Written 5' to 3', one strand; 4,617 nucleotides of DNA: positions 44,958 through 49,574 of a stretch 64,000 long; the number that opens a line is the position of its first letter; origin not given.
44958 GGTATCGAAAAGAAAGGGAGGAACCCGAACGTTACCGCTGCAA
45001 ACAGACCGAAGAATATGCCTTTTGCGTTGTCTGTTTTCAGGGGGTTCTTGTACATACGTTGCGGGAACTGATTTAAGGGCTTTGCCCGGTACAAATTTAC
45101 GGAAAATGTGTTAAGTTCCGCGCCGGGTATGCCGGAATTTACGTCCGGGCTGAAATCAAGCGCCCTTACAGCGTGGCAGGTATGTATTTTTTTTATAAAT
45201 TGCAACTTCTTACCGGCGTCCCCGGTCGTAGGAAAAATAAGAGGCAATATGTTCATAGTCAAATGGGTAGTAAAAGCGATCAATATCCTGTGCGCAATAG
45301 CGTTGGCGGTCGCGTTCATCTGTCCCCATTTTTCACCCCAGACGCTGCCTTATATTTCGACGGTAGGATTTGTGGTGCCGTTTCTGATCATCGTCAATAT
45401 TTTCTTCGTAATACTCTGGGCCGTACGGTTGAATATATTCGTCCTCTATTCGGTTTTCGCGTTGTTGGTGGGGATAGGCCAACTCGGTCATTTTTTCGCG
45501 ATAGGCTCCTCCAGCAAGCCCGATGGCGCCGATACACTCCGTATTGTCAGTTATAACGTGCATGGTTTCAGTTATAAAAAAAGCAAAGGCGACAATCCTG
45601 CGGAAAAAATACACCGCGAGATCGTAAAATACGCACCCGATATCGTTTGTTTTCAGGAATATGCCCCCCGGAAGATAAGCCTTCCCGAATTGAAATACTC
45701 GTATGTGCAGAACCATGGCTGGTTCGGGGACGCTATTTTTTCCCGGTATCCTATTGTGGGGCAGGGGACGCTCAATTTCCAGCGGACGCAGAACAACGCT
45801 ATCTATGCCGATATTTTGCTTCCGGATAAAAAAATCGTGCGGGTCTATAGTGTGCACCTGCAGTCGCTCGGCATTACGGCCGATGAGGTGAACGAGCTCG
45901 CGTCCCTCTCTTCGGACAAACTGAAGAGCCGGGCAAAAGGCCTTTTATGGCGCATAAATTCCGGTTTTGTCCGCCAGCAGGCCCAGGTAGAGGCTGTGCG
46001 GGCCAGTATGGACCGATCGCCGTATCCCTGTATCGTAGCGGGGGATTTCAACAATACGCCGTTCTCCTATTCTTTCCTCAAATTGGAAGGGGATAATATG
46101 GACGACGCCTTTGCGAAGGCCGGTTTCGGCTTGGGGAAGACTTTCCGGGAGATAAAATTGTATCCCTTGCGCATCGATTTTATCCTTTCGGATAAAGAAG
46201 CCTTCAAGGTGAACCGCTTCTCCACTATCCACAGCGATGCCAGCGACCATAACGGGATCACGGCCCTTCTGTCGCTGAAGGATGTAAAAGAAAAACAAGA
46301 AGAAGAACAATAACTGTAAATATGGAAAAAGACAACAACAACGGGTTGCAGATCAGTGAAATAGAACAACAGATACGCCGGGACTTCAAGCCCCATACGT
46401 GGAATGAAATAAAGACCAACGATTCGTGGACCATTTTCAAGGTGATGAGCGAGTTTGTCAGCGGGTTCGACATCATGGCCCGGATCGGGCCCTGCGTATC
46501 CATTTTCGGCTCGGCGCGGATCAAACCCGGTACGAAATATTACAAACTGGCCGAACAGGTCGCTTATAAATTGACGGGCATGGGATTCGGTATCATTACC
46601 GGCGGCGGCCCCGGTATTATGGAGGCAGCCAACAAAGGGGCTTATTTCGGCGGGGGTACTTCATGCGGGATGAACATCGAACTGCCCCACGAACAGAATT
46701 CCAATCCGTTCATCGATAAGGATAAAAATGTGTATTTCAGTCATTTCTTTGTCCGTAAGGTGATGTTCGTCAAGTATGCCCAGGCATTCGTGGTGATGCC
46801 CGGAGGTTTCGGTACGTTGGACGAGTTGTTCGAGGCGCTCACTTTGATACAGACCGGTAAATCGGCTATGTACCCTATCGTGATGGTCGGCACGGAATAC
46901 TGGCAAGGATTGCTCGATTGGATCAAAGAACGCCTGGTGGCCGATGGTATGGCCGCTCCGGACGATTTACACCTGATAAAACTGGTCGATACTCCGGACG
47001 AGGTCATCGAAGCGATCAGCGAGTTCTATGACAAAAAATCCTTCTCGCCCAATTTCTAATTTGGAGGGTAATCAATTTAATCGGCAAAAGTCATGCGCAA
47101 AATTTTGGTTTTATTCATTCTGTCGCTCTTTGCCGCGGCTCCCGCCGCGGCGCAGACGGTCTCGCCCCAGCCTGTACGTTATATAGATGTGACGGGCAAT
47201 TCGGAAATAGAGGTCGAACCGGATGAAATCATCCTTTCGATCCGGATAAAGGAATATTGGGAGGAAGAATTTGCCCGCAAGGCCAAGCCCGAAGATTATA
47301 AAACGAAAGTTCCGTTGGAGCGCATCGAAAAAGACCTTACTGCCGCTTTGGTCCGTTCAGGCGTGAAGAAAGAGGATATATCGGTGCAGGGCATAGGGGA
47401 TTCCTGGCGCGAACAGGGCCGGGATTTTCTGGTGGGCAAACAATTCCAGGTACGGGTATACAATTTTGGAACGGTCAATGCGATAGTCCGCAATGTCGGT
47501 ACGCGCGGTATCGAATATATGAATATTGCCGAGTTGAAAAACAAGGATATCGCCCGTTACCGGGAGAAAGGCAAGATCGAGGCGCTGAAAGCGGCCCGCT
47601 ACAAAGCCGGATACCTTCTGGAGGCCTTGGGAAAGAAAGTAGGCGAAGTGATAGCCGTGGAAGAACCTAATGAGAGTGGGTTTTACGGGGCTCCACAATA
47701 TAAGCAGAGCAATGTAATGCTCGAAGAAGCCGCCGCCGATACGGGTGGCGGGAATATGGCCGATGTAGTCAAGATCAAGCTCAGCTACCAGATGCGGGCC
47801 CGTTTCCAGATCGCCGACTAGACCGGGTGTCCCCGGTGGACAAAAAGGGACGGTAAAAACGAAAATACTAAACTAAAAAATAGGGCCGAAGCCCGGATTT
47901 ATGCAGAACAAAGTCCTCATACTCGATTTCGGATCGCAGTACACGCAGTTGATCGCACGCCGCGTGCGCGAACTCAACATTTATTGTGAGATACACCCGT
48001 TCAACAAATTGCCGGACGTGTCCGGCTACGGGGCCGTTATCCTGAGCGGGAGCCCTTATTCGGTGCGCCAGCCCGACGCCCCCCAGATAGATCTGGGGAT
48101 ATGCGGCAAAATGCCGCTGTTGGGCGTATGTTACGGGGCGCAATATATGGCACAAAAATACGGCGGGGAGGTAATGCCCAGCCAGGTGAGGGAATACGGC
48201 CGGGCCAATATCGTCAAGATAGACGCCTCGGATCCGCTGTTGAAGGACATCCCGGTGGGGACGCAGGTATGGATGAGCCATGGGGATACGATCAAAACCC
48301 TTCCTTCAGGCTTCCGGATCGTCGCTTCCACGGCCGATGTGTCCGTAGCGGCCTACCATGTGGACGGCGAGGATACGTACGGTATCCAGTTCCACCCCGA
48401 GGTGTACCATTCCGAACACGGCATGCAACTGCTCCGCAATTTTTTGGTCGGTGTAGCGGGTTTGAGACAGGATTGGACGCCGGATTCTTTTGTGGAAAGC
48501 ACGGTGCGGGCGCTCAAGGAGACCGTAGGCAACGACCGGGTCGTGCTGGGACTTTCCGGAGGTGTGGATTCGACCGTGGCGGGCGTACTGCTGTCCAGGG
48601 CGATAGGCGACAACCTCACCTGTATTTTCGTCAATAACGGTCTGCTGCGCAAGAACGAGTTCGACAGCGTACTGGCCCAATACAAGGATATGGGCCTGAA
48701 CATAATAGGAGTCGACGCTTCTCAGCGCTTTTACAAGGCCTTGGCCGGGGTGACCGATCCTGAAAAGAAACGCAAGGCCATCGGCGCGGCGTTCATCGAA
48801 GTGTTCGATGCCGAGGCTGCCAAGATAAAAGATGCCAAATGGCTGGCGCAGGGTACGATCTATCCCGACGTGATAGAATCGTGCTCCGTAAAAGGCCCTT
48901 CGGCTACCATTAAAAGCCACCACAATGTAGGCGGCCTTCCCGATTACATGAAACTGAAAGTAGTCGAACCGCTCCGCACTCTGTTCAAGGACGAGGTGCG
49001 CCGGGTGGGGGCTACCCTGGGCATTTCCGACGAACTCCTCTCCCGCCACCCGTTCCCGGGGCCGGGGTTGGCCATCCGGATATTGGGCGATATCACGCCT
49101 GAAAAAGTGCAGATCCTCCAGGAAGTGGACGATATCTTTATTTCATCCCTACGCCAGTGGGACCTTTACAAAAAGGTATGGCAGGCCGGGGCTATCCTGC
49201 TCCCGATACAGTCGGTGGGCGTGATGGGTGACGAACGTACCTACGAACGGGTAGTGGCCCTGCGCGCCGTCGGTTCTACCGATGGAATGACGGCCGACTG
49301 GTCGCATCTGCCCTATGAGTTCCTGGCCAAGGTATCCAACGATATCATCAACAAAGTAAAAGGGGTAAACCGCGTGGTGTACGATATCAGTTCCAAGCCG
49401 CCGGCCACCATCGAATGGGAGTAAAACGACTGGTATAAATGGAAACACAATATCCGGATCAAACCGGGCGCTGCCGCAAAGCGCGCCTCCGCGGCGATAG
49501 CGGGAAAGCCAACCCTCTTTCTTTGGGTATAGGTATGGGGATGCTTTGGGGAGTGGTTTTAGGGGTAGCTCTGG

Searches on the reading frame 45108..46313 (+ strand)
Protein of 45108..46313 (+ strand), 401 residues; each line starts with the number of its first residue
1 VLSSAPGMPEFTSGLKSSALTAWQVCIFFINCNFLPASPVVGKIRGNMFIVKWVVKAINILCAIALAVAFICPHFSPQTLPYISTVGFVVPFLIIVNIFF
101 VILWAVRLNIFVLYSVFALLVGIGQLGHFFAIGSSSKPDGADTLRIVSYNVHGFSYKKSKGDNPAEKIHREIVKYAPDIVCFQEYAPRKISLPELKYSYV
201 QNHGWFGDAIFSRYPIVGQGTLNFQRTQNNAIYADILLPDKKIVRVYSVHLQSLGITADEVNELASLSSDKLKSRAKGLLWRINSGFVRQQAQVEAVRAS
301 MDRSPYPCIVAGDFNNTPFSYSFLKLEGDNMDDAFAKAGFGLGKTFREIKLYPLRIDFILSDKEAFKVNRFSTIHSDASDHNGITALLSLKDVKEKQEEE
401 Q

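Call 54: search_protein_families(library=pfam, proteins=[window:45108-46313:+], max_evalue=0.0001)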
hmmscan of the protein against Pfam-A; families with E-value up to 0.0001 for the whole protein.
window:45108-46313:+ (401 aa): 1 family
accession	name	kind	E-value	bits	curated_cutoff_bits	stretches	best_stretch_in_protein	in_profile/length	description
PF03372.29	Exo_endo_phos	-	9.7e-21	74.9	24.5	1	147-381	1-225/225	Endonuclease/Exonuclease/phosphatase family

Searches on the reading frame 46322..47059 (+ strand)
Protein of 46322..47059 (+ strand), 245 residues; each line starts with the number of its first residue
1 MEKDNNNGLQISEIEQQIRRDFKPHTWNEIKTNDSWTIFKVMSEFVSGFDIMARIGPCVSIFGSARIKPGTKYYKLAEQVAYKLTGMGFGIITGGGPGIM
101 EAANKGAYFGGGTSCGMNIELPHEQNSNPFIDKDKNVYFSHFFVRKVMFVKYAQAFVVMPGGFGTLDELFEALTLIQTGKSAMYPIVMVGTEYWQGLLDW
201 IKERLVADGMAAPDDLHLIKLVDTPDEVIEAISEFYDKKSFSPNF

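Call 54: search_protein_families(library=pfam, proteins=[window:46322-47059:+], max_evalue=0.0001)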
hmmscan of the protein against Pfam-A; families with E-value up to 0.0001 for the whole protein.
window:46322-47059:+ (245 aa): 2 families
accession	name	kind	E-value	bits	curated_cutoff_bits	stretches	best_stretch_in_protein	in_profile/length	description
PF03641.19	Lysine_decarbox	-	6.7e-35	120.6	27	1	100-231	1-130/131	Possible lysine decarboxylase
PF18306.6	LDcluster4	-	2.1e-14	53.8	26.3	1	59-174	4-115/151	SLOG cluster4 family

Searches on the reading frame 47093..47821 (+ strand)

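Call 54: search_protein_families(library=pfam, proteins=[window:47093-47821:+], max_evalue=0.0001)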
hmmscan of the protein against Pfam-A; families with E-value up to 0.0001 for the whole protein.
window:47093-47821:+ (242 aa): 1 family
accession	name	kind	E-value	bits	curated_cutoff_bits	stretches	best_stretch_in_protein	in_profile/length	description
PF04402.19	SIMPL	-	1.5e-21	78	25.2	1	31-238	1-205/205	Protein of unknown function (DUF541)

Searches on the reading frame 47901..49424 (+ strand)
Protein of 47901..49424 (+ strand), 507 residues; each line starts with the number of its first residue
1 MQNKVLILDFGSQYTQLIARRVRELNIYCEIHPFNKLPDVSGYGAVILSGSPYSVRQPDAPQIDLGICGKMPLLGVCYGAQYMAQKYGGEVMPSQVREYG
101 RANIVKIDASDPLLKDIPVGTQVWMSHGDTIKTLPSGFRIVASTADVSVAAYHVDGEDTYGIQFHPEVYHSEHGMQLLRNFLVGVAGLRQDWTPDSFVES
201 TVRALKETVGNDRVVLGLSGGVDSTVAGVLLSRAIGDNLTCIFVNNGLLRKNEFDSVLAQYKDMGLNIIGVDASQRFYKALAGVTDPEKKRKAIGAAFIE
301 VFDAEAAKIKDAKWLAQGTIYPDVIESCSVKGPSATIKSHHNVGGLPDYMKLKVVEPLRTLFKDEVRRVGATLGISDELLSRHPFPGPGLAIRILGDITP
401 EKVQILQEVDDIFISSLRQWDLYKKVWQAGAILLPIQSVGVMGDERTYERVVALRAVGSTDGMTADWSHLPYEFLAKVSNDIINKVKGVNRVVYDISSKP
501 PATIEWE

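Call 54: search_protein_families(library=pfam, proteins=[window:47901-49424:+], max_evalue=0.0001)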
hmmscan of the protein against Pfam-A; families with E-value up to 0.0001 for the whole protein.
window:47901-49424:+ (507 aa): 4 families
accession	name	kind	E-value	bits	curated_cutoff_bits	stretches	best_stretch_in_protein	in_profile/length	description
PF00958.27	GMP_synt_C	-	3.5e-43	146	27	1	417-506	3-92/92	GMP synthase C terminal domain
PF00117.34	GATase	-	1.7e-37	129.4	22.8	1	6-183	1-188/190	Glutamine amidotransferase class-I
PF07722.19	Peptidase_C26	-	1.5e-09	38.4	20.5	1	70-167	105-219/219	Peptidase C26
PF02540.23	NAD_synthase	-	8e-09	35.4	21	1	204-273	11-81/242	NAD synthase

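Call 67: find_homologous_proteins(query=window:47901-49421:+)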
Query window:47901-49421:+ (507 aa): 8000 proteins with E <= 0.001 among 8000 candidates; the best 120 are listed.
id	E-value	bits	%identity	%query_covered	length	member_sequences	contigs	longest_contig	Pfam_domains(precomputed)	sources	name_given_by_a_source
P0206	0.0e+0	1108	96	100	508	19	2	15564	PF00958.28,PF07722.20,PF00117.35,PF02540.24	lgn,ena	-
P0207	0.0e+0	1066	93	100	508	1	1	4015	PF00958.28,PF07722.20,PF00117.35,PF02540.24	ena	-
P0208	0.0e+0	1036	89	100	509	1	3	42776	PF00958.28,PF07722.20,PF00117.35,PF02540.24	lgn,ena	-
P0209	0.0e+0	1034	89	100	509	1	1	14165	PF00958.28,PF07722.20,PF00117.35,PF02540.24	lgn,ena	-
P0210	0.0e+0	1032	89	100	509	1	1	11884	PF00958.28,PF07722.20,PF00117.35,PF02540.24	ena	-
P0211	0.0e+0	1031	89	100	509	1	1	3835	PF00958.28,PF07722.20,PF00117.35,PF02540.24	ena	-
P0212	0.0e+0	1029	88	100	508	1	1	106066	PF00958.28,PF07722.20,PF00117.35,PF02540.24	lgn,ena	-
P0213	0.0e+0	1026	88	100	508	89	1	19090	PF00958.28,PF07722.20,PF00117.35,PF02540.24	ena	-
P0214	0.0e+0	1026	89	100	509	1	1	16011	PF00958.28,PF07722.20,PF00117.35,PF02540.24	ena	-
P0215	0.0e+0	1015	88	100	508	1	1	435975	PF00958.28,PF07722.20,PF00117.35,PF02540.24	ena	-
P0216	0.0e+0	1012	88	100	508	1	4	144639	PF00958.28,PF07722.20,PF00117.35,PF02540.24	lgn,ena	-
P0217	0.0e+0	1012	88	100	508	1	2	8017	PF00958.28,PF07722.20,PF00117.35,PF02540.24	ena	-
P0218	0.0e+0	1012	88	100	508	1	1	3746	PF00958.28,PF07722.20,PF00117.35,PF02540.24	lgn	-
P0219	0.0e+0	1012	88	100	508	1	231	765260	PF00958.28,PF07722.20,PF00117.35,PF02540.24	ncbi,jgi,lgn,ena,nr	ncbi:MAG: glutamine-hydrolyzing GMP synthase [Flavobacteriales bacterium]|nr:glutamine-hydrolyzing G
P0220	0.0e+0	1011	87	100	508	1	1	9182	PF00958.28,PF07722.20,PF00117.35,PF02540.24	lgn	-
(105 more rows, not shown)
